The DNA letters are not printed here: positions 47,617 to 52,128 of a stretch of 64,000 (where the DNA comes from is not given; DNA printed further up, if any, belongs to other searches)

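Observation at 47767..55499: Orphan, hypertrophied GspG-H-I-J-K-ordered pseudopilin operon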

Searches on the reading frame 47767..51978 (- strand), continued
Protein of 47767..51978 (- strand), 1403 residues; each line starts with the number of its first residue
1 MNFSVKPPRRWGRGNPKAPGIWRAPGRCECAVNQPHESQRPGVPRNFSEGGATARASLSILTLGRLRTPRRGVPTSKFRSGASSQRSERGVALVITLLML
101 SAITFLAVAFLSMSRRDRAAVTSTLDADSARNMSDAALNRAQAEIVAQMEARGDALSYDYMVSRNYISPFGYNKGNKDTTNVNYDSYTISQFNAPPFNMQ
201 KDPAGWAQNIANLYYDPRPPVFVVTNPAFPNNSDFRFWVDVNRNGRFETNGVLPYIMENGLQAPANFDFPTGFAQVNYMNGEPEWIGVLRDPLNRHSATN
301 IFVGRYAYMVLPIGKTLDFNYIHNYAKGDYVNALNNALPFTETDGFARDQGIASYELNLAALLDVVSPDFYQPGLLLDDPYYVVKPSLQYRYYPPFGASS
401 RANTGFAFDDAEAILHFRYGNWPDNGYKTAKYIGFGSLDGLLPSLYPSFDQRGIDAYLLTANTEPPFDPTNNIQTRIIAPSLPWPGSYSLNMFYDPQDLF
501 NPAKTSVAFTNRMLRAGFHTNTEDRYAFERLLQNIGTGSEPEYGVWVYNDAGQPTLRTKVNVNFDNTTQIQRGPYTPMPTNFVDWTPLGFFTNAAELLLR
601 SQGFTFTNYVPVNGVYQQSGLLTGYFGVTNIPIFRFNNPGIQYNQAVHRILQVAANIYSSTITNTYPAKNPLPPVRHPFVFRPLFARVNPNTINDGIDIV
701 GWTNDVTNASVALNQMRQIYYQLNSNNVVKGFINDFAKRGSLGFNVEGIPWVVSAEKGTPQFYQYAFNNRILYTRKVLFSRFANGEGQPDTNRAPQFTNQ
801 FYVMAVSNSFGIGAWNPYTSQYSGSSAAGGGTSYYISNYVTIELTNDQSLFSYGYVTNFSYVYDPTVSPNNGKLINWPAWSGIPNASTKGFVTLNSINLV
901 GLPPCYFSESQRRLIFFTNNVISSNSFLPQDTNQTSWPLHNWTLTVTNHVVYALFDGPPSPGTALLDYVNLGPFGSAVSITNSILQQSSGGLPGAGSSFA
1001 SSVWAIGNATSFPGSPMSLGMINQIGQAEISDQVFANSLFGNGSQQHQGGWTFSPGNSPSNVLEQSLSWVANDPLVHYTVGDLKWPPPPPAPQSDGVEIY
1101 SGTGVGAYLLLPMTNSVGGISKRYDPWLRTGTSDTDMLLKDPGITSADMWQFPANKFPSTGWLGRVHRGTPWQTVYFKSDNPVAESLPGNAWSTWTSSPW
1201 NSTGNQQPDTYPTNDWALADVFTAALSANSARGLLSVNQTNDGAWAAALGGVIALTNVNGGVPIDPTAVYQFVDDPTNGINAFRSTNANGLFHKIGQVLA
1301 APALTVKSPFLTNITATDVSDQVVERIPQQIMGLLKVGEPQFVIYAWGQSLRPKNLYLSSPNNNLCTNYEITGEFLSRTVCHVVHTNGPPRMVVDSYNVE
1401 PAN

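Call 74: search_protein_families(library=ncbifam, proteins=[L067:754-1857:+, L067:1861-3567:+, L067:3582-4937:+, L083:9518-11251:+, L067:6423-7427:+], max_evalue=0.00001)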
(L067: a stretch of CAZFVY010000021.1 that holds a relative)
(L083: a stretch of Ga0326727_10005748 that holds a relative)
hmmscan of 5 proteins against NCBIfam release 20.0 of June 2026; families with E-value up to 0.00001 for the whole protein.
L067:754-1857:+ (367 aa): 17 families
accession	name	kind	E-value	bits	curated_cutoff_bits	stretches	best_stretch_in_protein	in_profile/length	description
TIGR01420.1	pilT_fam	subfamily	3.3e-134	447.5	319.1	1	5-345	2-341/343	PilT/PilU family type 4a pilus ATPase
TIGR02538.1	type_IV_pilB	equivalog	3.8e-49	167.7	675.65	1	31-245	214-431/564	type IV-A pilus assembly ATPase PilB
TIGR02525.1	plasmid_TraJ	equivalog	1.2e-48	166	368.3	1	53-338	72-363/372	plasmid transfer ATPase TraJ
TIGR02533.1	type_II_gspE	equivalog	5.9e-45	153.8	630.25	1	103-245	217-358/486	type II secretion system ATPase GspE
TIGR02524.1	dot_icm_DotB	equivalog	3.1e-43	148.3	463.3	1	5-310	6-322/358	Dot/Icm type IV secretion system ATPase DotB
NF007755.0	PRK10436.1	equivalog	5.4e-42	144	617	1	8-272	92-355/465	type II secretion system protein GspE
NF053534.1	T4PilAsmATPsTfpB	equivalog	6.9e-39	133.7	850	1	118-245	329-451/584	type IV pilus assembly ATPase TfpB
NF041000.1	ATPase_ComGA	equivalog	3.2e-38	131.3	300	1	81-273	80-266/267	competence type IV pilus ATPase ComGA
NF058587.1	archaellum_moto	equivalog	8.9e-19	67.6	550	1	128-244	278-394/527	archaellum flagellar ATPase motor FlaI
TIGR03819.1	heli_sec_ATPase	hypoth_equivalog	3e-17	62.8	373.15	1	115-267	165-323/340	TadA family conjugal transfer-associated ATPase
TIGR02782.1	TrbB_P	equivalog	8.8e-17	61.3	304.55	1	125-266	136-275/303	P-type conjugative transfer ATPase TrbB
TIGR02788.1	VirB11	equivalog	8.5e-16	57.8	249.95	1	124-266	143-284/308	P-type DNA transfer ATPase VirB11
NF010469.0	PRK13894.1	subfamily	3.6e-13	49.6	508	1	127-257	151-278/320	conjugal transfer ATPase TrbB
NF010407.0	PRK13833.1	subfamily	6.9e-12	45.4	499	1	104-267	127-283/323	conjugal transfer protein TrbB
NF053672.1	bindosome_BasE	exception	4.1e-11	42.3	1000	1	128-257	273-402/512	bindosome assembly system ATPase subunit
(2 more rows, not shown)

L067:1861-3567:+ (568 aa): 17 families
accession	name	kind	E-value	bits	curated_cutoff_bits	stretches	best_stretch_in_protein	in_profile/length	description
TIGR02533.1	type_II_gspE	equivalog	4.3e-186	619.3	630.25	1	81-568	4-486/486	type II secretion system ATPase GspE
TIGR02538.1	type_IV_pilB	equivalog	2e-185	617.6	675.65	1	9-568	2-562/564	type IV-A pilus assembly ATPase PilB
NF053534.1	T4PilAsmATPsTfpB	equivalog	3.8e-137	458.1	850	1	47-566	62-580/584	type IV pilus assembly ATPase TfpB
NF007755.0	PRK10436.1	equivalog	1.6e-131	439.2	617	1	87-566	15-457/465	type II secretion system protein GspE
NF041000.1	ATPase_ComGA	equivalog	4.4e-75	252.1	300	1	195-459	3-266/267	competence type IV pilus ATPase ComGA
TIGR01420.1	pilT_fam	subfamily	2.5e-50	171.7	319.1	1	195-467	5-277/343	PilT/PilU family type 4a pilus ATPase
TIGR02525.1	plasmid_TraJ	equivalog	1.7e-22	79.9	368.3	1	314-461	141-301/372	plasmid transfer ATPase TraJ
TIGR02524.1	dot_icm_DotB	equivalog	1.3e-18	67.4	463.3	1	312-437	124-258/358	Dot/Icm type IV secretion system ATPase DotB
NF058587.1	archaellum_moto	equivalog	2.3e-15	56.4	550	1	313-451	267-406/527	archaellum flagellar ATPase motor FlaI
TIGR02788.1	VirB11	equivalog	4.5e-13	48.9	249.95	1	310-439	133-266/308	P-type DNA transfer ATPase VirB11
TIGR02782.1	TrbB_P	equivalog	6.2e-13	48.7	304.55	1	311-436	126-253/303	P-type conjugative transfer ATPase TrbB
TIGR03819.1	heli_sec_ATPase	hypoth_equivalog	1.3e-10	41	373.15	1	281-440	136-302/340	TadA family conjugal transfer-associated ATPase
NF010407.0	PRK13833.1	subfamily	1.1e-09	38.2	499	1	315-439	138-263/323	conjugal transfer protein TrbB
NF053672.1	bindosome_BasE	exception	5e-08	32.1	1000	1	326-454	274-408/512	bindosome assembly system ATPase subunit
NF010469.0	PRK13894.1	subfamily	7.8e-08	32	508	1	312-436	140-265/320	conjugal transfer ATPase TrbB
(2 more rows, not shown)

L067:3582-4937:+ (451 aa): 6 families
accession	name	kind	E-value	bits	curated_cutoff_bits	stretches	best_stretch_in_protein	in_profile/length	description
NF052606.1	T4PiliAsmPilCMyx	equivalog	1.9e-120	402.6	700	1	69-433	56-416/419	type IV pilus assembly protein PilC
TIGR02120.1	GspF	equivalog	6.6e-116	387.8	424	1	4-431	1-397/401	type II secretion system inner membrane protein GspF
NF052607.1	T4PiliAsmPilCThrm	equivalog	2.3e-111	372.8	700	1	76-435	46-404/406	type IV pilus assembly protein PilC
NF047826.1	T3SSXpsF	equivalog_domain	3e-79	266.7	650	1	95-436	66-405/405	type II secretion system protein XpsF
NF007861.0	PRK10573.1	equivalog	1.1e-74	251.9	401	1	95-436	59-399/401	protein transport protein HofC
NF041012.2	T4P_ComGB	equivalog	9.7e-40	136.9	240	2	173-432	75-331/332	competence type IV pilus assembly protein ComGB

L083:9518-11251:+ (578 aa): 19 families
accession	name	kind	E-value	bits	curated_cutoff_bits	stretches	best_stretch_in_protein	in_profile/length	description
TIGR02533.1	type_II_gspE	equivalog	3.1e-186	619.8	630.25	1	88-573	2-486/486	type II secretion system ATPase GspE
TIGR02538.1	type_IV_pilB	equivalog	4.2e-186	619.9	675.65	1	18-574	2-563/564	type IV-A pilus assembly ATPase PilB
NF053534.1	T4PilAsmATPsTfpB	equivalog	4.5e-143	477.7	850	1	87-573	94-582/584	type IV pilus assembly ATPase TfpB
NF007755.0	PRK10436.1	equivalog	3.7e-130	434.7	617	1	93-573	12-459/465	type II secretion system protein GspE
NF041000.1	ATPase_ComGA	equivalog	5.1e-75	251.9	300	1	200-464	3-266/267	competence type IV pilus ATPase ComGA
TIGR01420.1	pilT_fam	subfamily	9.8e-53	179.6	319.1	1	198-466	3-271/343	PilT/PilU family type 4a pilus ATPase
TIGR02525.1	plasmid_TraJ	equivalog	7.9e-28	97.5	368.3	1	290-443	118-272/372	plasmid transfer ATPase TraJ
TIGR02524.1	dot_icm_DotB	equivalog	1.1e-20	74.1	463.3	1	326-466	133-288/358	Dot/Icm type IV secretion system ATPase DotB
NF058587.1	archaellum_moto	equivalog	2.1e-18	66.4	550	1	330-441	278-394/527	archaellum flagellar ATPase motor FlaI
TIGR02788.1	VirB11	equivalog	5e-15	55.3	249.95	1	330-443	147-265/308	P-type DNA transfer ATPase VirB11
NF008411.1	PRK11234.1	equivalog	2e-13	49.6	1170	1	14-171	480-638/723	cyclic di-3',5'-guanylate-activated glycosyltransferase NfrB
NF010469.0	PRK13894.1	subfamily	2.1e-13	50.3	508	1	330-441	152-265/320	conjugal transfer ATPase TrbB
TIGR02782.1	TrbB_P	equivalog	2.4e-13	50.1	304.55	1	330-441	139-253/303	P-type conjugative transfer ATPase TrbB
NF010407.0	PRK13833.1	subfamily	5.5e-12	45.7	499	1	330-442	147-261/323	conjugal transfer protein TrbB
TIGR03819.1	heli_sec_ATPase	hypoth_equivalog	5.6e-11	42.2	373.15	1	286-458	136-315/340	TadA family conjugal transfer-associated ATPase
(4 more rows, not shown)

L067:6423-7427:+ (334 aa): 7 families
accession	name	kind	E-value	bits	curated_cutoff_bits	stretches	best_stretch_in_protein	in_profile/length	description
TIGR01710.1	typeII_sec_gspG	equivalog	9.4e-16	58.1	88.85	1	77-148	1-72/134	type II secretion system major pseudopilin GspG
NF041775.1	typeIV_PilA_Myxo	equivalog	1.3e-09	38.4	400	1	74-136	8-70/214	type IV pilin protein PilA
TIGR01708.2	typeII_sec_gspH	equivalog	2e-08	34.4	80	1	76-114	1-39/169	type II secretion system minor pseudopilin GspH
NF041013.1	T4P_ComGE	equivalog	2.4e-08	34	49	1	76-122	3-49/83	competence type IV pilus minor pilin ComGE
TIGR02532.1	IV_pilin_GFxxxE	domain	8.9e-08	31.7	16.3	1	77-98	2-23/24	prepilin-type N-terminal cleavage/methylation domain-containing protein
NF007862.0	PRK10574.1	equivalog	6.8e-06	26.3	138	0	75-108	3-36/145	prepilin peptidase-dependent pilin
NF040999.1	pilin_ComGC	equivalog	8.2e-06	25.9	75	0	77-129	2-53/84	competence type IV pilus major pilin ComGC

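Call 80: search_protein_families(library=pfam, proteins=[L002:7106-8062:+, L008:6858-7889:+, L012:7496-8347:+, L025:6962-7930:+, L042:7253-8146:+, L002:8047-8973:+, L008:7847-8800:+, L012:8347-9123:+, L025:7888-8913:+, L042:8053-9012:+], max_evalue=0.1)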
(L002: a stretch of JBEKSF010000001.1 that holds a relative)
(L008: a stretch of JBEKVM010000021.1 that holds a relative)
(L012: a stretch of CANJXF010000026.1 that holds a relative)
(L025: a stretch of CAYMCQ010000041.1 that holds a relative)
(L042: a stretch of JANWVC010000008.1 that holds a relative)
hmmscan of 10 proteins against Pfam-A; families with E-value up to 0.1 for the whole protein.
L002:7106-8062:+ (319 aa): 2 families
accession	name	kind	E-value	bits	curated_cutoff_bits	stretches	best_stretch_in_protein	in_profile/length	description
PF07963.17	N_methyl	-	0.0019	18.1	21.2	1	62-84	5-27/27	Prokaryotic N-terminal methylation motif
PF12019.13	GspH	-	0.028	15.3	21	0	99-125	1-25/108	Type II transport protein GspH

L008:6858-7889:+ (344 aa): 1 family
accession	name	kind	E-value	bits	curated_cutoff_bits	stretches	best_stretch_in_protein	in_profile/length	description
PF07963.17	N_methyl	-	8.9e-05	22.3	21.2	1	89-112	4-27/27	Prokaryotic N-terminal methylation motif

L012:7496-8347:+ (284 aa): 2 families
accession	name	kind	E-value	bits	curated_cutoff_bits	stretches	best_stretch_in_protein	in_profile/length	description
PF07963.17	N_methyl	-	0.0011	18.8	21.2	1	35-55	6-26/27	Prokaryotic N-terminal methylation motif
PF12019.13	GspH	-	0.009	16.9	21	1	71-99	1-29/108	Type II transport protein GspH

L025:6962-7930:+ (323 aa): 2 families
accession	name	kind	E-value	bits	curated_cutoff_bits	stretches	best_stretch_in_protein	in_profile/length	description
PF07963.17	N_methyl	-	1.4e-05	24.9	21.2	1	70-90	6-26/27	Prokaryotic N-terminal methylation motif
PF12019.13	GspH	-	0.00086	20.2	21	1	106-207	1-94/108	Type II transport protein GspH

L042:7253-8146:+ (298 aa): 2 families
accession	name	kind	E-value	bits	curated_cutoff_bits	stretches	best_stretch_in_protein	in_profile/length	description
PF07963.17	N_methyl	-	0.00052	19.9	21.2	1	28-49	5-26/27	Prokaryotic N-terminal methylation motif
PF17763.6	Asparaginase_C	-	0.025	15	34.6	1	243-268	22-47/114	Glutaminase/Asparaginase C-terminal domain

L002:8047-8973:+ (309 aa): 2 families
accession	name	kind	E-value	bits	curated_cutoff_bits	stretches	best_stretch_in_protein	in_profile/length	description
PF07963.17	N_methyl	-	0.021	14.8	21.2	1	24-47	3-26/27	Prokaryotic N-terminal methylation motif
PF00032.22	Cytochrom_B_C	-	0.05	14.3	20.7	0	279-295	6-22/102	Cytochrome b(C-terminal)/b6/petD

L008:7847-8800:+ (318 aa): 1 family
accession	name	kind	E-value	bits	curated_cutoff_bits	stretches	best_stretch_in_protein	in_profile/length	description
PF07963.17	N_methyl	-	0.021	14.9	21.2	1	53-77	2-26/27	Prokaryotic N-terminal methylation motif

L012:8347-9123:+ (259 aa): 1 family
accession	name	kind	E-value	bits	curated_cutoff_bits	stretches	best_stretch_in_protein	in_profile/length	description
PF07963.17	N_methyl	-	0.00072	19.5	21.2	1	10-34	2-26/27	Prokaryotic N-terminal methylation motif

L025:7888-8913:+ (342 aa): 1 family
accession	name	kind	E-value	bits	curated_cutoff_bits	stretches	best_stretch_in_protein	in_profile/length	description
PF07963.17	N_methyl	-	0.021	14.8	21.2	1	41-63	4-26/27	Prokaryotic N-terminal methylation motif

L042:8053-9012:+ (320 aa): 1 family
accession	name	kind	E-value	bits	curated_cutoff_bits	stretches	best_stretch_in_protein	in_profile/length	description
PF01384.25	PHO4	-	0.05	13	33.7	1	83-174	188-261/350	Phosphate transporter family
